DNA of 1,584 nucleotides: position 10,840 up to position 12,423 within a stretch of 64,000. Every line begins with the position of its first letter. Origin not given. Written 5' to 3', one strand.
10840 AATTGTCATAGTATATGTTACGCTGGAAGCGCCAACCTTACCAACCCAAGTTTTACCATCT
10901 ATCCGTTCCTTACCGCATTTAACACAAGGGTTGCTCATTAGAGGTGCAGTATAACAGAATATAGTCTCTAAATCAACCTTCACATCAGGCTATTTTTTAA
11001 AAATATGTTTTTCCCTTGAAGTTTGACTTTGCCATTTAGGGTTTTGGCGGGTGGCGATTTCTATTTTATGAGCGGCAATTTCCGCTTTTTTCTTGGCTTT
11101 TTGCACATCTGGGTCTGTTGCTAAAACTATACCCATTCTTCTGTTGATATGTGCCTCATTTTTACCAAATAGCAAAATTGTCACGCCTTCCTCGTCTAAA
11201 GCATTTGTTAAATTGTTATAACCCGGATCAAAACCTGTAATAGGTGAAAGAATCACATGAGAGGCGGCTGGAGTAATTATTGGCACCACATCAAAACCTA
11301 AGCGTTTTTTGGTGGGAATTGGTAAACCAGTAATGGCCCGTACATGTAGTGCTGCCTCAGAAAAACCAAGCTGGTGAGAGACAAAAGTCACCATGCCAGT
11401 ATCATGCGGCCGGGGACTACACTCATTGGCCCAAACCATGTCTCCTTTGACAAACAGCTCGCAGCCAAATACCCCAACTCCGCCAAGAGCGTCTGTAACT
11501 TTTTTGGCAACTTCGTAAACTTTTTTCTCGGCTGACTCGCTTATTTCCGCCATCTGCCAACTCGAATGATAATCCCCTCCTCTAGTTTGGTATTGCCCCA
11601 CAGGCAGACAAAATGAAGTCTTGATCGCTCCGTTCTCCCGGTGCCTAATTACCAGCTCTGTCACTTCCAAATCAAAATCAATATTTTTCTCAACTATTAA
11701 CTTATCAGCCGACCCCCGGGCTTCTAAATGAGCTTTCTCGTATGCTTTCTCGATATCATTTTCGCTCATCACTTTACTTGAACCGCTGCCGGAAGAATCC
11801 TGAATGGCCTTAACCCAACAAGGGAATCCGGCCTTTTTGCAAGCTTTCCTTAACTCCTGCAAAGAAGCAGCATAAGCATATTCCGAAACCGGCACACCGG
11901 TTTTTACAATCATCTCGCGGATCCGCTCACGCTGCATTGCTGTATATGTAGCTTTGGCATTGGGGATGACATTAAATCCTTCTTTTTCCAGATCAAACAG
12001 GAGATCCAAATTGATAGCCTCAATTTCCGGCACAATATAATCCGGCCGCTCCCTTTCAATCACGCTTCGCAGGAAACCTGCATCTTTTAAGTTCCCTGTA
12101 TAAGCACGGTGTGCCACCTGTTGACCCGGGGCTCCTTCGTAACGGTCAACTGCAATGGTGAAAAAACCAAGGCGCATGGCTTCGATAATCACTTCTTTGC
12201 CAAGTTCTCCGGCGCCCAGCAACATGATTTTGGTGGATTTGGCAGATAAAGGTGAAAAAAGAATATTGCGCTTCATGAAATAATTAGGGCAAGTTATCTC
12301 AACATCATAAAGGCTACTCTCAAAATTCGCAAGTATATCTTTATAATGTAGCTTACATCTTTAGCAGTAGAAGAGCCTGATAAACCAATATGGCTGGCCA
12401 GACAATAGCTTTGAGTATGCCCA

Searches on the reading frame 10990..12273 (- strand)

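Call 66: search_protein_families(library=pfam, proteins=[window:10990-12273:-], max_evalue=0.00001)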
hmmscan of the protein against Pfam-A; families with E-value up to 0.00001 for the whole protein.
window:10990-12273:- (427 aa): 5 families
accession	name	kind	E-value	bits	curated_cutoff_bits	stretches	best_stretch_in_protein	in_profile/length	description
PF02222.28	ATP-grasp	-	2.5e-45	154.7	27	1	121-300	2-174/179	ATP-grasp domain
PF21244.3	PurT_C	-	8e-17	61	26.7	1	336-404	1-68/68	PurT, C-terminal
PF22660.2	RS_preATP-grasp-like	-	1.7e-10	41.6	27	1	15-109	3-94/98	Ribonucleotide synthetase preATP-grasp domain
PF07478.18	Dala_Dala_lig_C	-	1.2e-09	38.5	24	1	139-293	26-180/204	D-ala D-ala ligase C-terminus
PF02786.22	CPSase_L_D2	-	1.1e-06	28.7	19.8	1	115-217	2-108/211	Carbamoyl-phosphate synthase L chain, ATP binding domain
